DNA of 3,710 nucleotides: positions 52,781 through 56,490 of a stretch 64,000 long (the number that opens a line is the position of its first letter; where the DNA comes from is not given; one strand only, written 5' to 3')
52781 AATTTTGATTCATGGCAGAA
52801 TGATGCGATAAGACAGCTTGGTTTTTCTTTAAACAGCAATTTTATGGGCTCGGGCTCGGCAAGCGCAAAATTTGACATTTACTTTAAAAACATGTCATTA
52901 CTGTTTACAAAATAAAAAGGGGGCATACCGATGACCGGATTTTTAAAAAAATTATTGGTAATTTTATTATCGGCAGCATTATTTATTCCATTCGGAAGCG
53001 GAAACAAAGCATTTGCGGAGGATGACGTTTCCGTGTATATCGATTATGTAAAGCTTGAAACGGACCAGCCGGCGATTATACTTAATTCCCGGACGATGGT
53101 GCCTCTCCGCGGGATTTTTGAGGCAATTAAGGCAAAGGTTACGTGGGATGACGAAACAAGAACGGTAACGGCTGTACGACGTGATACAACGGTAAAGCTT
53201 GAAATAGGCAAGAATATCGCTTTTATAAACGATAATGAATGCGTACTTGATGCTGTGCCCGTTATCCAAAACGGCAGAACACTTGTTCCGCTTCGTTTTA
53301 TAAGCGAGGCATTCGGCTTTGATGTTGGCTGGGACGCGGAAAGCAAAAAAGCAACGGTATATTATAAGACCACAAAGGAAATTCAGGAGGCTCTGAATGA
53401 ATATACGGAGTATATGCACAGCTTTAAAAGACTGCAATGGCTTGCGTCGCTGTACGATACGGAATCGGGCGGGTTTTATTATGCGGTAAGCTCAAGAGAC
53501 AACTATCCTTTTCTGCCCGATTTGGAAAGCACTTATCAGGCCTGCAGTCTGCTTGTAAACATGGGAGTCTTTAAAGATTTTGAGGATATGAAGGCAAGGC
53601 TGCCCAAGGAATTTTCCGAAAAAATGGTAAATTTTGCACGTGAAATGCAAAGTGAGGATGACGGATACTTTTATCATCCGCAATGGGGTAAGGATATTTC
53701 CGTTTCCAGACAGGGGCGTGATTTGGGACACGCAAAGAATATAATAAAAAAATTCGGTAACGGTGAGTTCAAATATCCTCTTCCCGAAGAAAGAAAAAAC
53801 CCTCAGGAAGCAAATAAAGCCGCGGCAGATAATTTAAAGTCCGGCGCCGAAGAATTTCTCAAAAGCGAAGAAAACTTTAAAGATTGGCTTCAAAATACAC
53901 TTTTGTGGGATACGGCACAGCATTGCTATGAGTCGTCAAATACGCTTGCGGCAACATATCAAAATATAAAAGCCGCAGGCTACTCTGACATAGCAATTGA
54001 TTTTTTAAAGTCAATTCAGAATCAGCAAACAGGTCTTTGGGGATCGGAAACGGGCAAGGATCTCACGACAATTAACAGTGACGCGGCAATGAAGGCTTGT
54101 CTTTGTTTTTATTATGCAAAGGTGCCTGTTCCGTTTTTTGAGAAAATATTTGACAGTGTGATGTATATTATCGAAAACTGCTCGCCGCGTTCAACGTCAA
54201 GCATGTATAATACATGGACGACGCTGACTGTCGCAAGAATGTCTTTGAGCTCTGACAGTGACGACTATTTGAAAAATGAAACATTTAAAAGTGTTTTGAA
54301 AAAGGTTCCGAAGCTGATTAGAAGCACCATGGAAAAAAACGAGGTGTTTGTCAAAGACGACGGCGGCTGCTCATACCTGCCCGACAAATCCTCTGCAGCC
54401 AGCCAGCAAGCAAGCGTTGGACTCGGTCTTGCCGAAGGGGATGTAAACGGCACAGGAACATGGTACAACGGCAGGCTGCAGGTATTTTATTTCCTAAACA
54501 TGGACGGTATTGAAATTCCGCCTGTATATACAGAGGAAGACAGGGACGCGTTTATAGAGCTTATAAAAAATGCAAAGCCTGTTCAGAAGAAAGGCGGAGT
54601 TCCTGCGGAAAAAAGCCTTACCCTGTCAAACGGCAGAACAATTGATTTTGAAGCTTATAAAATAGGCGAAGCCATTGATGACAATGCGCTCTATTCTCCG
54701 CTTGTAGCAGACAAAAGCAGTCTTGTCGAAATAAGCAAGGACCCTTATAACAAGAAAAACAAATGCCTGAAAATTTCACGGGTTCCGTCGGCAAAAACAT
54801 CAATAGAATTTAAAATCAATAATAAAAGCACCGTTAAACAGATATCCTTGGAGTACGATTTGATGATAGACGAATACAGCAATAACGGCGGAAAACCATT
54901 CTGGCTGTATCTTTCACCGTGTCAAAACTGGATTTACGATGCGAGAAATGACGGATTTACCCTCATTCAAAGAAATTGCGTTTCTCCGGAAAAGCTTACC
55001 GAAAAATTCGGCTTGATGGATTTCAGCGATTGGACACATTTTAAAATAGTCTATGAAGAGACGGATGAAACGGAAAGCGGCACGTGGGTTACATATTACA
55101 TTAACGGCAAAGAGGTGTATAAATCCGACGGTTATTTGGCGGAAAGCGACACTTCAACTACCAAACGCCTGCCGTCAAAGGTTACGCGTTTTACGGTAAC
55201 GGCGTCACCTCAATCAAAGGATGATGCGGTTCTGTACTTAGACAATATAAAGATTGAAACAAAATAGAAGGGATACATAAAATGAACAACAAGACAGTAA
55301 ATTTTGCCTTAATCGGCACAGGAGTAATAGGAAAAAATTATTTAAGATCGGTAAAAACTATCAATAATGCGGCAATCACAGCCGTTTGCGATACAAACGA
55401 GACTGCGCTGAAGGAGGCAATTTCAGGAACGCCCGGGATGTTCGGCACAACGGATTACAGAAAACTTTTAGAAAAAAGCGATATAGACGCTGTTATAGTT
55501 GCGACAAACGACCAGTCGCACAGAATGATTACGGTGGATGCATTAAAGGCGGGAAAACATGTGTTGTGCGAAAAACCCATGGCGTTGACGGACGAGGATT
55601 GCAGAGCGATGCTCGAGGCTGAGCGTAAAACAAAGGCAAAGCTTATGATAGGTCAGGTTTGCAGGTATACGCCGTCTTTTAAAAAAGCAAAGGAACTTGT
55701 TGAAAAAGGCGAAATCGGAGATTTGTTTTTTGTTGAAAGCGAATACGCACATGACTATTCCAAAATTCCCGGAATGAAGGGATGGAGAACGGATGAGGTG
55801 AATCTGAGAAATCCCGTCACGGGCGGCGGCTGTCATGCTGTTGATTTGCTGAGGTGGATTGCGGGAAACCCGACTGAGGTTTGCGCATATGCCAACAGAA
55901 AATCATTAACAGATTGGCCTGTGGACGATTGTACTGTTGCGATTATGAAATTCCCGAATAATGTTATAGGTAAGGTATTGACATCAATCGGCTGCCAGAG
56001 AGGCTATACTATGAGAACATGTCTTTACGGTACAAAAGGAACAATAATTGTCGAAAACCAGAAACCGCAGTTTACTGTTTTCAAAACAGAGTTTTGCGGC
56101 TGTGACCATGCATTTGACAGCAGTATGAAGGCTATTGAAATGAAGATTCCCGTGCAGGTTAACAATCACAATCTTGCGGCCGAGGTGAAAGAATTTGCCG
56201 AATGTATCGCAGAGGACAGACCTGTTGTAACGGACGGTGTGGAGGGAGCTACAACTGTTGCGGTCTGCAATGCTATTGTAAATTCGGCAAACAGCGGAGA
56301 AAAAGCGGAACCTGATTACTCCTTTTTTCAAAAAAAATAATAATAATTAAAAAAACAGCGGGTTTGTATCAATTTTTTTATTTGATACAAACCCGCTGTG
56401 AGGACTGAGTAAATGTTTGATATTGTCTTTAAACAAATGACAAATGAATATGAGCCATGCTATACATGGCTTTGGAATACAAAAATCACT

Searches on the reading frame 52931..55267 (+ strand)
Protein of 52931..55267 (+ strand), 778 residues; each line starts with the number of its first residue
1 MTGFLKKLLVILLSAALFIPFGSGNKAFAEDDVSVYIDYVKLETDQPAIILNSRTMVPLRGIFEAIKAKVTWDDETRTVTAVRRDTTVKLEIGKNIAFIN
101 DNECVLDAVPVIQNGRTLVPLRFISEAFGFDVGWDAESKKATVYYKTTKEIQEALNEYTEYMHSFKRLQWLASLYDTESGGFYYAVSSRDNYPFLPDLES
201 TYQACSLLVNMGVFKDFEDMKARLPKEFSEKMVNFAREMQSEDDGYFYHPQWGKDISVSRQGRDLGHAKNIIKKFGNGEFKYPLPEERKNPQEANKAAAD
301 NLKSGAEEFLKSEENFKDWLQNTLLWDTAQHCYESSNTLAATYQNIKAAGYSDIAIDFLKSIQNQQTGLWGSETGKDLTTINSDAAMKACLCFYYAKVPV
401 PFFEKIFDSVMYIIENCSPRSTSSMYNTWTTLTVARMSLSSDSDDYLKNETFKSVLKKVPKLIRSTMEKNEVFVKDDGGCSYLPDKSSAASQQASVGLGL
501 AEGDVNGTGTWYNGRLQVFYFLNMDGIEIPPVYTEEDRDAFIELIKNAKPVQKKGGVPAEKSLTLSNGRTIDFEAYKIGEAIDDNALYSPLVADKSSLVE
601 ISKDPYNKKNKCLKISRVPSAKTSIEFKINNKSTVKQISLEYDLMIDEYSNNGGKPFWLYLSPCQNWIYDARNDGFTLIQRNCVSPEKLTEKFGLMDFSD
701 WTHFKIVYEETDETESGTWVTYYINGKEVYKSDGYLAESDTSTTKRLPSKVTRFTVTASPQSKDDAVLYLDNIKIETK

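Call 42: search_protein_families(library=pfam, proteins=[window:52931-55267:+], max_evalue=0.001)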
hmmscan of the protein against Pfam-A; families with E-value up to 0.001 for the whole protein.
window:52931-55267:+ (778 aa): 1 family
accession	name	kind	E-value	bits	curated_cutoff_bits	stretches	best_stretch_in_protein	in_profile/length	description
PF07833.16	Cu_amine_oxidN1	-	3.8e-35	120.5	24.2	1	37-141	2-106/108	Copper amine oxidase N-terminal domain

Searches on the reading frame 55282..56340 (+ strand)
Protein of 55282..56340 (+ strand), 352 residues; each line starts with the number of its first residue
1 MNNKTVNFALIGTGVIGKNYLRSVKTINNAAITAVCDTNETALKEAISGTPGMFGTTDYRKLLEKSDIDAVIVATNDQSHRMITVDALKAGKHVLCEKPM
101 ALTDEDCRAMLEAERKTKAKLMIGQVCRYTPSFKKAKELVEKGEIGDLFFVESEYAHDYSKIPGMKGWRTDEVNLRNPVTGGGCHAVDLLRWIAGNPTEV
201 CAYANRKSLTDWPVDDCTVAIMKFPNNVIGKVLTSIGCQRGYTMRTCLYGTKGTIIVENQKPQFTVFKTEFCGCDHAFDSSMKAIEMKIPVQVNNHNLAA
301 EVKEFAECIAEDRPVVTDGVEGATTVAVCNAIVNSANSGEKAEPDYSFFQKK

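Call 10: search_protein_families(library=pfam, proteins=[window:55282-56340:+], max_evalue=1)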
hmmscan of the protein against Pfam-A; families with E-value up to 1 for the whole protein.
window:55282-56340:+ (352 aa): 10 families
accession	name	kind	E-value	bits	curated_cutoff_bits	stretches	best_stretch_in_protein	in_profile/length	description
PF01408.29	GFO_IDH_MocA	-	1.5e-27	97.1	24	1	6-124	1-119/120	Oxidoreductase family, NAD-binding Rossmann fold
PF22725.1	GFO_IDH_MocA_C3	-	2.3e-25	89.4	27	1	133-255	1-123/124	GFO/IDH/MocA C-terminal domain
PF02894.22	GFO_IDH_MocA_C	-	8.7e-21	75.2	22.9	1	137-341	1-215/218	Oxidoreductase family, C-terminal alpha/beta domain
PF03447.22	NAD_binding_3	-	3.4e-08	34.6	24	1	12-118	1-109/116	Homoserine dehydrogenase, NAD binding domain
PF02254.24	TrkA_N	-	9.5e-05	23.1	23.8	1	8-90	1-85/116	TrkA-N domain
PF02826.25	2-Hacid_dh_C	-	0.0029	17.5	25.1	1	8-92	39-118/178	D-isomer specific 2-hydroxyacid dehydrogenase, NAD binding domain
PF10087.14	DUF2325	-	0.018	15.7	33.6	0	256-307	18-70/94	Uncharacterized protein conserved in bacteria (DUF2325)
PF22685.1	Gal80p_C-like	-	0.038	14.6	29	1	131-208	1-82/152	Gal80p, C-terminal domain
PF03446.21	NAD_binding_2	-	0.082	13.4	21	1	8-85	2-75/161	NAD binding domain of 6-phosphogluconate dehydrogenase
PF02670.22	DXP_reductoisom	-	0.13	13.4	21.7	1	37-95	56-118/129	1-deoxy-D-xylulose 5-phosphate reductoisomerase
